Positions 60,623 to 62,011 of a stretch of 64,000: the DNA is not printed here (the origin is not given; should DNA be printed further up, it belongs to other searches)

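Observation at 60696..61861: Compact rpoN-like gene (362 aa) with its own sigma-54-type promoter, divergent from an NtrC-type two-component system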

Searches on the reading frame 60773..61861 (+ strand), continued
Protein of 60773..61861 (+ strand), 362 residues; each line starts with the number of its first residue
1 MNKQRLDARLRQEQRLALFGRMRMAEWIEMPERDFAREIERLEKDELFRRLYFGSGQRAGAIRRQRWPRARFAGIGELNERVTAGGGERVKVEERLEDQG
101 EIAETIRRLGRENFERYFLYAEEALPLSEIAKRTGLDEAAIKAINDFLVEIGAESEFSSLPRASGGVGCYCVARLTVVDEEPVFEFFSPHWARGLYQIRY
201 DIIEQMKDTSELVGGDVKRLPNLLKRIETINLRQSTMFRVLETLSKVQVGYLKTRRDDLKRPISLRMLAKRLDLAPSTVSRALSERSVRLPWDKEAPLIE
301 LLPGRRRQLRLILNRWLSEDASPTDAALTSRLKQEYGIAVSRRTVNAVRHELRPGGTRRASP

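Call 17: predict_structure(alignment_id=A1)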
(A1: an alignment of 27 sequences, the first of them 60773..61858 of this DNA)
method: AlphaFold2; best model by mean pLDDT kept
length: 362 residues; sequences in the alignment: 27
mean_pLDDT: 82.5   pTM: 0.81
mean pLDDT of the five models: 82.5, 82.2, 81.9, 80.9, 80.2
residues with pLDDT >= 90: 174; 70-90: 119; 50-70: 43; < 50: 26
segments of 3 or more residues with pLDDT < 50: 79-89, 158-161, 163-166, 359-362
pLDDT, mean of each block of 10 residues (from residue 1): 54 58 76 89 93 85 91 64 43 62 85 87 85 91 89 62 55 92 90 92 90 89 93 94 96 93 92 92 90 89 91 91 92 91 92 64 35
secondary structure, 60 per line:
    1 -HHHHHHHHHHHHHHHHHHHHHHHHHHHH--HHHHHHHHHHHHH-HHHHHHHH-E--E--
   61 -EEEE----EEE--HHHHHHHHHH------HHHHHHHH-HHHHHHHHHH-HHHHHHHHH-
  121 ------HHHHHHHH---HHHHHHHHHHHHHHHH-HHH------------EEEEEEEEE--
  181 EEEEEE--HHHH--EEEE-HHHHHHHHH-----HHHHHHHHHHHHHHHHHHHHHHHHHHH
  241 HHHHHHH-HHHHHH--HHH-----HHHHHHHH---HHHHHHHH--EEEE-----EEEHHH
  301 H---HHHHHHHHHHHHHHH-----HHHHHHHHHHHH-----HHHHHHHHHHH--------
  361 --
elements in order: H2-29 H32-44 H46-53 E62-65 E70-72 H75-84 H91-98 H100-109 H111-119 H127-134 H138-153 E170-178 E181-186 H189-192 E195-198 H200-208 H214-247 H249-254 H265-272 H276-283 E286-289 E295-297 H298-301 H305-319 H325-336 H342-352

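Call 20: fold_search(model_id=the predicted structure, library=pdb)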
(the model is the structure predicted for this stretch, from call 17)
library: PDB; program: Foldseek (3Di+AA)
matches with E <= 10: 400; with E <= 0.001: 24
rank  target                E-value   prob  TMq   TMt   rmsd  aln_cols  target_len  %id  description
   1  9msf_M                1.8e-08  1.00  0.30  0.27  24.7       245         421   17  de novo SigN RNA polymerase transcription initiation intermediate with post-catalytic bEBP state (RPi1 closed ring) (released 2025-08-13)
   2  8f1k_M                2.6e-08  1.00  0.30  0.27  24.6       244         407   18  SigN RNA polymerase early-melted intermediate bound to full duplex DNA fragment dhsU36 (-12T) (released 2023-04-05)
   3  9msg_M                6.9e-08  1.00  0.30  0.25  24.7       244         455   17  De novo SigN RNA polymerase transcription initiation intermediate with bound SigN-RII (released 2025-08-13)
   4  8f1j_M                6.9e-08  1.00  0.30  0.28  23.9       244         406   18  SigN RNA polymerase early-melted intermediate bound to mismatch DNA fragment dhsU36mm2 (-12A) (released 2023-04-05)
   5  9mse_M                2.0e-07  1.00  0.30  0.27  24.3       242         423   18  de novo SigN RNA polymerase transcription initiation intermediate with pre-catalytic bEBP state (RPi1 open ring) (released 2025-08-13)
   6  9q97_M                9.1e-07  1.00  0.31  0.28  26.2       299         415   16  CryoEM structure of bacterial transcription intermediate complex mediated by activator PspF containing nifH promoter D (released 2025-03-26)
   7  8f1i_M                1.0e-06  1.00  0.30  0.28  24.3       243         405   17  SigN RNA polymerase early-melted intermediate bound to mismatch fragment dhsU36mm1 (-12T) (released 2023-04-05)
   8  7qwp_M                2.4e-06  1.00  0.30  0.27  24.0       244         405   17  CryoEM structure of bacterial transcription close complex (RPc) (released 2022-11-09)
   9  8re4_M                3.1e-06  1.00  0.30  0.29  24.2       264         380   18  Cryo-EM structure of bacterial RNA polymerase-sigma54 initial transcribing complex - 5nt pre-translocated complex (released 2024-01-17)
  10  9msh_M                3.9e-06  1.00  0.31  0.30  23.5       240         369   18  de novo SigN RNA polymerase open complex (RPo) (released 2025-08-13)
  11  9q91_M                4.3e-06  1.00  0.29  0.26  24.0       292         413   16  CryoEM structure of bacterial transcription intermediate complex mediated by activator PspF containing nifH promoter D (released 2025-04-02)
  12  9msj_M                7.4e-06  1.00  0.31  0.31  23.6       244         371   18  de novo SigN RNA polymerase NTP-bound open complex (RPo+2A) (released 2025-08-13)
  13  7qxi_M                8.7e-06  1.00  0.28  0.25  24.6       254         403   17  Cryo-EM structure of RNA polymerase-sigma54 holo enzyme with promoter DNA closed complex (released 2022-11-09)
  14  9q92_M                1.0e-05  1.00  0.30  0.27  23.9       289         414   16  CryoEM structure of bacterial transcription intermediate complex mediated by activator PspF containing nifH promoter D (released 2025-07-16)
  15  5nwt_M                1.6e-05  1.00  0.26  0.23  22.4       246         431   20  Crystal Structure of Escherichia coli RNA polymerase - Sigma54 Holoenzyme complex (released 2017-09-13)
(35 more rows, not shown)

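Call 22: find_related_loci(query=A1, collection=genome_contigs, flank=6000)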
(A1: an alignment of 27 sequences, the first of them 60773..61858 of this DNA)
Query A1 (362 aa) in genome_contigs; peptide patterns used: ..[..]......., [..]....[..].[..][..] (x = any residue, [..] = any of these).
93 stretches matched a pattern; 73 encode a relative of the query (tblastn E <= 1e-3); 71 distinct loci.
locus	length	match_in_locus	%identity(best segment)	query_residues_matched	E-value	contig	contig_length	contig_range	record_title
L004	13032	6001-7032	71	7-352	2e-164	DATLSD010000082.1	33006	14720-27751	MAG TPA_asm: Elusimicrobiota bacterium isolate SMAG_U13921 k141_444438, whole genome shotgun sequence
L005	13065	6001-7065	69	6-362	8e-163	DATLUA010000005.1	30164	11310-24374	MAG TPA_asm: Elusimicrobiota bacterium isolate SMAG_U13971 k141_456774, whole genome shotgun sequence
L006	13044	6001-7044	69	3-352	2e-155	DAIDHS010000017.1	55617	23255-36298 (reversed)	MAG TPA_asm: Elusimicrobia bacterium isolate clean11 NODE_17_length_55617_cov_5.034642, whole genome shotgun sequence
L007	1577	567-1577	68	2-340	3e-159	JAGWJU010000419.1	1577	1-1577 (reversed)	MAG: Elusimicrobia bacterium isolate REEB145 contig-150_129936, whole genome shotgun sequence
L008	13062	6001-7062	60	1-353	2e-132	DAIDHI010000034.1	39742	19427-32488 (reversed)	MAG TPA_asm: Elusimicrobia bacterium isolate clean341 k141_320995, whole genome shotgun sequence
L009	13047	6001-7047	59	4-352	3e-131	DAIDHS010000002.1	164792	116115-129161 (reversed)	MAG TPA_asm: Elusimicrobia bacterium isolate clean11 NODE_2_length_164792_cov_5.463668, whole genome shotgun sequence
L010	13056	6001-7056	58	1-352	5e-131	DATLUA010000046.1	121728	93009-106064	MAG TPA_asm: Elusimicrobiota bacterium isolate SMAG_U13971 k141_1176858, whole genome shotgun sequence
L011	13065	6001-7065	60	1-354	3e-129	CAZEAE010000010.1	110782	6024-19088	MAG TPA_asm: uncultured Elusimicrobia sp. isolate binchicken_co248_32 genome assembly, contig: NODE_110_length_110782_co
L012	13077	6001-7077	58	2-357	7e-128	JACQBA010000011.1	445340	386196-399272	MAG: Elusimicrobia bacterium isolate NC_groundwater_930_Pr1_S-0.2um_66_35 Montesol18-Sp2_coassembly_scaffold_540823, who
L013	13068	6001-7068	60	2-356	4e-127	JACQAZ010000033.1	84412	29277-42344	MAG: Elusimicrobia bacterium isolate NC_groundwater_929_Pr1_S-0.2um_66_27 Montesol18-Sp2_coassembly_scaffold_739073, who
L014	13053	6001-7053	58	3-352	4e-126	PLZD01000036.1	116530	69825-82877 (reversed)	MAG: Elusimicrobia bacterium isolate palsa_1176 73.20120700_P3D.185_contig_3532, whole genome shotgun sequence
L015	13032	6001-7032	59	10-352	5e-123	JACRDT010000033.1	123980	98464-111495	MAG: Elusimicrobia bacterium isolate NC_groundwater_1679_Pr3_B-0.1um_69_72 SR-2_scaffold_141_2173374, whole genome shotg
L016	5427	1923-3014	55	3-356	6e-123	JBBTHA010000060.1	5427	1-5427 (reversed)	MAG: Elusimicrobiota bacterium isolate H41-bin160_1 H41_bin160_1_000000000060, whole genome shotgun sequence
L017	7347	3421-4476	56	3-353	5e-122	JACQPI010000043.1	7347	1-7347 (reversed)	MAG: Elusimicrobia bacterium isolate NC_groundwater_1303_Ag_S-0.2um_63_32 S_p2_S4_coassembly_k141_1070185, whole genome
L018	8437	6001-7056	58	3-356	1e-121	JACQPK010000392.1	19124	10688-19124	MAG: Elusimicrobia bacterium isolate NC_groundwater_1305_Ag_S-0.2um_70_34 S_p2_S4_coassembly_k141_3103882, whole genome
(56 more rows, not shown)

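Call 24: search_protein_representatives(alignment_id=A1)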
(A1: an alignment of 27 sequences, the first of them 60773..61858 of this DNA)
Query: 27 sequences, 359 profile positions. Proteins with E-value up to 0.001 (for the whole library): 3753; up to 1e-10: 501; up to 1e-30: 254. The best 150 are listed.
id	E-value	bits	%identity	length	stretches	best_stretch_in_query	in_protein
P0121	5.1e-162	555.3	-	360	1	3-358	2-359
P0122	3.6e-138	476.8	-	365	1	4-354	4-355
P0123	1.2e-136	471.8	-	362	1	3-357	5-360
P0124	1.3e-119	415.7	-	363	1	5-356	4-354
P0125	1.4e-103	363.0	-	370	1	4-355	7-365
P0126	2.4e-103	362.3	-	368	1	9-356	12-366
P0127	2.5e-102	358.9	-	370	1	11-356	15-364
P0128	5.3e-89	315.1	-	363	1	9-355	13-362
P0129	9.0e-83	294.6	-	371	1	6-357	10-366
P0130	1.3e-82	294.1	-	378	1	12-355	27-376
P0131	1.4e-82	294.0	-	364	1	6-354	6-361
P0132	1.8e-81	290.3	-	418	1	14-351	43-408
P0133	1.7e-77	277.2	-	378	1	6-354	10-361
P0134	3.8e-75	269.5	-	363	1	8-355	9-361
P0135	3.3e-74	266.4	-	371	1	8-354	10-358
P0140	1.0e-71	258.2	-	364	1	6-354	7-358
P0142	3.6e-71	256.4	-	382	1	11-353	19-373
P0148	1.1e-68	248.2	-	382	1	12-352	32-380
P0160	1.5e-66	241.2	-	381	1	11-353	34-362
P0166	3.9e-65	236.6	-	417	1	5-354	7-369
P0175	9.0e-64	232.1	-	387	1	5-354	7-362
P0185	5.3e-63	229.5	-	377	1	13-353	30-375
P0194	9.3e-62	225.5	-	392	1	8-354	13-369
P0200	1.8e-60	221.2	-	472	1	8-354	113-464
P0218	1.4e-57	211.7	-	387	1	14-353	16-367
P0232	4.0e-55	203.6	-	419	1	5-352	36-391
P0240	6.8e-54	199.6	-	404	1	14-357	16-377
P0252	1.7e-51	191.7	-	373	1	13-355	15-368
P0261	4.9e-50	186.9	-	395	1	7-353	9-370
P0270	5.8e-49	183.4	-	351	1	22-354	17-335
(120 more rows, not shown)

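Call 25: list_cluster_members(proteins=[P0124, P0125, P0129, P0132, P0140, P0160, P0185, P0200, P0232, P0270])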
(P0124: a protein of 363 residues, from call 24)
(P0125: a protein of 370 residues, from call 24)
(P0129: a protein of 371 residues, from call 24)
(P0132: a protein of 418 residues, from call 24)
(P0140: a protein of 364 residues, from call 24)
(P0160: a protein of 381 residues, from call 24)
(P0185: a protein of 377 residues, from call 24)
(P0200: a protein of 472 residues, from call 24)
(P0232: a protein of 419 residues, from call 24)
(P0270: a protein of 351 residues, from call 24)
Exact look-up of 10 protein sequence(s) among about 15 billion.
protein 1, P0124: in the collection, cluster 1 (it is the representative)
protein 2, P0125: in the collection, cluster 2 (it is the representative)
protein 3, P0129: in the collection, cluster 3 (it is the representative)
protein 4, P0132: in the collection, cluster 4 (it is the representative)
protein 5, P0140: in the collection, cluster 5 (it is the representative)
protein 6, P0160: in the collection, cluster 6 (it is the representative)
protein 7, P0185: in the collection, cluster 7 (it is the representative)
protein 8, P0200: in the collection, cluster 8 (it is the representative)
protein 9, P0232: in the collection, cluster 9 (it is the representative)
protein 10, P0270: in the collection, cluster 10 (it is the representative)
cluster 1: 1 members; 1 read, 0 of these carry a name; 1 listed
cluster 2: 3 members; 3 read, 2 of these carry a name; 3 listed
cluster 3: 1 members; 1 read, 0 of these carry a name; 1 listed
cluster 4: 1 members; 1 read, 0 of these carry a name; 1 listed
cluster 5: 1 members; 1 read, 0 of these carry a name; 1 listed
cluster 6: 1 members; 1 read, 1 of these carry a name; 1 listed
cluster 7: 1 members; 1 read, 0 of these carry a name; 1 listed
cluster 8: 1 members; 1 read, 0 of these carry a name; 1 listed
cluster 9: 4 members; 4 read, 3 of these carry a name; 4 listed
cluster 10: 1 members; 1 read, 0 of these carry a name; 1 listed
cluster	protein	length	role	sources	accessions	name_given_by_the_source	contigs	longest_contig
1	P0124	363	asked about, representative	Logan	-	-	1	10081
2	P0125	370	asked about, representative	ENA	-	-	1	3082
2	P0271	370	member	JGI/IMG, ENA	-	hypothetical protein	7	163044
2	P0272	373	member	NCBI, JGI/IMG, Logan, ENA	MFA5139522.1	MAG: hypothetical protein WC728_09850 [Elusimicrobiota bacterium]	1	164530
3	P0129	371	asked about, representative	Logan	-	-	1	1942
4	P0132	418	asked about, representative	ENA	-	-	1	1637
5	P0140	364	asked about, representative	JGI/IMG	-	-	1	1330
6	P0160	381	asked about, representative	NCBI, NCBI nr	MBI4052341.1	MAG: hypothetical protein HY400_07525 [Elusimicrobia bacterium] | hypothetical protein [Elusimicrobiota bacterium]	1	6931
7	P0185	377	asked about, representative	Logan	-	-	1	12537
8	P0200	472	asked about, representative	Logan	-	-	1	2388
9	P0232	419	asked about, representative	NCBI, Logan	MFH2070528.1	MAG: hypothetical protein ABIJ11_04880 [Elusimicrobiota bacterium]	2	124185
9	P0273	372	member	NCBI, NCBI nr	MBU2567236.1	MAG: hypothetical protein KJ967_00485, partial [Elusimicrobia bacterium] | hypothetical protein [Elusimicrobiota bacterium]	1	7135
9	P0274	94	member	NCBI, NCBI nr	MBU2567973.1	MAG: hypothetical protein KJ967_04300, partial [Elusimicrobia bacterium] | hypothetical protein [Elusimicrobiota bacterium]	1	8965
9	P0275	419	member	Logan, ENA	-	-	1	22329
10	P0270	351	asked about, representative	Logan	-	-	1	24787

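Call 32: search_protein_families(library=pfam, alignment_id=A2, max_evalue=1)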
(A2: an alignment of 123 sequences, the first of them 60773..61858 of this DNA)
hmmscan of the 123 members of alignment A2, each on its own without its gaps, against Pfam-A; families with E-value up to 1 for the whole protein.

A. member 1, window:60773-61858:+ (362 aa): 15 families
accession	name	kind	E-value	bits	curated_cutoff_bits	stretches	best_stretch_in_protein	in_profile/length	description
PF04552.19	Sigma54_DBD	-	3.1e-12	47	22.8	2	227-292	15-79/160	Sigma-54, DNA binding domain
PF09339.16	HTH_IclR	-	1.9e-08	34.4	22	2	260-284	16-40/52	IclR helix-turn-helix domain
PF13412.12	HTH_24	-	0.0006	19.8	21.9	1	263-284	18-39/48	Winged helix-turn-helix DNA-binding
PF01047.28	MarR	-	0.0029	17.9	24.6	1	262-283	17-38/59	MarR family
PF13404.12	HTH_AsnC-type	-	0.0088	16.3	27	0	125-142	18-35/42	AsnC-type helix-turn-helix domain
PF12802.13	MarR_2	-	0.016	15.8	27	0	262-284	18-42/61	MarR family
PF04545.22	Sigma70_r4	-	0.02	14.9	24.1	1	116-144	15-40/50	Sigma-70, region 4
PF08281.18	Sigma70_r4_2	-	0.025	14.6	25.7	1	101-142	3-44/54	Sigma-70, region 4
PF01381.28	HTH_3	-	0.028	14.9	23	1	260-284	7-31/55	Helix-turn-helix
PF01325.25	Fe_dep_repress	-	0.032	14.9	26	1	259-284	19-44/60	Iron dependent repressor, N-terminal DNA binding domain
PF01498.24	HTH_Tnp_Tc3_2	-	0.038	14.7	31.5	0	325-348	16-38/72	Transposase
PF13545.12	HTH_Crp_2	-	0.041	14.3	27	1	256-285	16-45/70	Crp-like helix-turn-helix domain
PF13936.12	HTH_38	-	0.06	13.5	27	1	264-283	22-41/44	Helix-turn-helix domain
PF04967.18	HTH_10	-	0.097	12.9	23.1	1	258-284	19-45/53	HTH DNA binding domain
PF13730.12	HTH_36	-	0.23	11.7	25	0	264-284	27-47/55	Helix-turn-helix domain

B. families by the number of members that match (of 123 scanned): 177 families (the first 25 are shown)
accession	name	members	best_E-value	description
PF04552.19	Sigma54_DBD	123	3.7e-31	Sigma-54, DNA binding domain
PF01381.28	HTH_3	60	1.1e-05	Helix-turn-helix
PF13412.12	HTH_24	49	2.3e-05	Winged helix-turn-helix DNA-binding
PF13545.12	HTH_Crp_2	38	4.7e-06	Crp-like helix-turn-helix domain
PF12802.13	MarR_2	37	0.00018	MarR family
PF13384.12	HTH_23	31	3.4e-06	Homeodomain-like domain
PF13560.12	HTH_31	30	7.9e-05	Helix-turn-helix domain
PF01047.28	MarR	30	0.00043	MarR family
PF13936.12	HTH_38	29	1.5e-05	Helix-turn-helix domain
PF04545.22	Sigma70_r4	27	1.1e-05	Sigma-70, region 4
PF08281.18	Sigma70_r4_2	27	5.3e-05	Sigma-70, region 4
PF09339.16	HTH_IclR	25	1.9e-08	IclR helix-turn-helix domain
PF08279.18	HTH_11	17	2.3e-05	HTH domain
PF20432.4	Xre-like-HTH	16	0.00079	Antitoxin Xre-like helix-turn-helix domain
PF13542.12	HTH_Tnp_ISL3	15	0.00011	Helix-turn-helix domain of transposase family ISL3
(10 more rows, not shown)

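Call 36: find_encoding_contigs(protein=P0014, flank=8000, max_places=1)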
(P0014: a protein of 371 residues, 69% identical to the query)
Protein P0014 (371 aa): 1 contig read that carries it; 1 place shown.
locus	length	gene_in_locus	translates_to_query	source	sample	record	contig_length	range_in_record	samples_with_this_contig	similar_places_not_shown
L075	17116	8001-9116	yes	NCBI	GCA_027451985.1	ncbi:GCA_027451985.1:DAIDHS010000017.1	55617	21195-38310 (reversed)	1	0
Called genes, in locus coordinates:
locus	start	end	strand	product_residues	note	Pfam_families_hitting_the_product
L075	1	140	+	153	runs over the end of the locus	PF14499:DUF4437 (weak), PF12973:Cupin_7 (weak), PF07883:Cupin_2, PF05899:Cupin_3 (weak)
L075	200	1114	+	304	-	PF13406:SLT_2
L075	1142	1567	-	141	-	PF00583:Acetyltransf_1, PF13673:Acetyltransf_10, PF13527:Acetyltransf_9 (weak), PF13508:Acetyltransf_7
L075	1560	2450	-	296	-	PF01738:DLH (faint), PF02129:Peptidase_S15, PF00561:Abhydrolase_1, PF12146:Hydrolase_4, PF12697:Abhydrolase_6, PF00326:Peptidase_S9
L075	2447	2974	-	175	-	PF01288:HPPK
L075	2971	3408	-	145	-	-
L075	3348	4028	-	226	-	PF01113:DapB_N, PF05173:DapB_C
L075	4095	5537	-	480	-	PF18158:AidB_N, PF02770:Acyl-CoA_dh_M, PF00441:Acyl-CoA_dh_1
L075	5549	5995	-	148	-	PF00571:CBS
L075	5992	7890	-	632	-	PF02550:AcetylCoA_hydro, PF13336:AcetylCoA_hyd_C, PF13302:Acetyltransf_3 (weak), PF00583:Acetyltransf_1, PF13508:Acetyltransf_7 (faint)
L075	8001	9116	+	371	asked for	PF09339:HTH_IclR (faint), PF04552:Sigma54_DBD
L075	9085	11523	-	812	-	PF01326:PPDK_N, PF00391:PEP-utilizers, PF02896:PEP-utilizers_C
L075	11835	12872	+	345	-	PF01548:DEDD_Tnp_IS110, PF02371:Transposase_20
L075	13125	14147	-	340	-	PF13472:Lipase_GDSL_2 (faint)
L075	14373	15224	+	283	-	PF01925:TauE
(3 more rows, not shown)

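Call 37: find_encoding_contigs(protein=P0109, flank=8000, max_places=1)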
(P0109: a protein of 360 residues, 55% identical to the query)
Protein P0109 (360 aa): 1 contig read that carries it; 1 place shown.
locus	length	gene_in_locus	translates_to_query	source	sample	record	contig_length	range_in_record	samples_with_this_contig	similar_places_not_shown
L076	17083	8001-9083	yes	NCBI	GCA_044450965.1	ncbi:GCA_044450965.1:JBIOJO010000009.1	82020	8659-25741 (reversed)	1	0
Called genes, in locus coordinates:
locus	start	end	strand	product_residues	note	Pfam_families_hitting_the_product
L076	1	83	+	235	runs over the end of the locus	PF00033:Cytochrome_B, PF13631:Cytochrom_B_N_2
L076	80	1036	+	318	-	PF00032:Cytochrom_B_C, PF00034:Cytochrom_C, PF13442:Cytochrome_CBB3 (weak), PF02433:FixO, PF00034:Cytochrom_C, PF13442:Cytochrome_CBB3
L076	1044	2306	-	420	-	PF12796:Ank_2, PF13637:Ank_4 (faint), PF13857:Ank_5 (faint), PF00023:Ank, PF13606:Ank_3 (faint)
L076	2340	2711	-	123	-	PF00072:Response_reg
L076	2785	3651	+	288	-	PF00582:Usp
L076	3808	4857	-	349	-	PF04055:Radical_SAM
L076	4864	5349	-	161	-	PF00571:CBS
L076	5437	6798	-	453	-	PF00072:Response_reg, PF00158:Sigma54_activat, PF14532:Sigma54_activ_2, PF07728:AAA_5, PF25601:AAA_lid_14, PF02954:HTH_8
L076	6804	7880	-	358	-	PF00989:PAS, PF08448:PAS_4, PF13426:PAS_9, PF08447:PAS_3 (weak), PF00512:HisKA, PF02518:HATPase_c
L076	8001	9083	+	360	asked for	PF04552:Sigma54_DBD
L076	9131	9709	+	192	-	PF10604:Polyketide_cyc2, PF03364:Polyketide_cyc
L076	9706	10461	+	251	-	-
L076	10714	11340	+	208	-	PF04264:YceI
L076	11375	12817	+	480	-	PF07396:Porin_O_P (weak)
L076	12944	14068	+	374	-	PF13188:PAS_8 (weak), PF00512:HisKA, PF02518:HATPase_c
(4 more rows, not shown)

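Call 38: find_encoding_contigs(protein=P0045, flank=8000, max_places=1)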
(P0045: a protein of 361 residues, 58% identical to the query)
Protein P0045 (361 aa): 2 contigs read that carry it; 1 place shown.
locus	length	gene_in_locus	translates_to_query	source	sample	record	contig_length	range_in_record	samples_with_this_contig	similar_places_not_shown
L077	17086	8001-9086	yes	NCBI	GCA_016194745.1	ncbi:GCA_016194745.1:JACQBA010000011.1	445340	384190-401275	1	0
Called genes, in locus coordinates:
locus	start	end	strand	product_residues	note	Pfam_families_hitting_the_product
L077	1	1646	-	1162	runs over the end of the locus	PF02811:PHP, PF07733:DNA_pol3_alpha, PF17657:DNA_pol3_finger, PF14579:HHH_6, PF01336:tRNA_anti-codon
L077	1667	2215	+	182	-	PF00293:NUDIX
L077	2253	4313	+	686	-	PF00027:cNMP_binding, PF01734:Patatin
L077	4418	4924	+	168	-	-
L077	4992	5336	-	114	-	PF00072:Response_reg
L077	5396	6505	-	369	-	PF00989:PAS, PF08448:PAS_4, PF13188:PAS_8 (weak), PF13426:PAS_9, PF13581:HATPase_c_2 (faint), PF00512:HisKA, PF02518:HATPase_c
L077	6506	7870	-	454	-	PF00072:Response_reg, PF00158:Sigma54_activat, PF14532:Sigma54_activ_2, PF07728:AAA_5 (weak), PF25601:AAA_lid_14, PF02954:HTH_8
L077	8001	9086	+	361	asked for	PF04552:Sigma54_DBD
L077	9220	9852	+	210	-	PF04264:YceI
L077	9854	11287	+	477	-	-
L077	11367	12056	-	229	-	PF00005:ABC_tran, PF13304:AAA_21 (faint)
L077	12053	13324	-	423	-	PF12704:MacB_PCD, PF02687:FtsX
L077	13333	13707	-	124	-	-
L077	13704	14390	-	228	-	-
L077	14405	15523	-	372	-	-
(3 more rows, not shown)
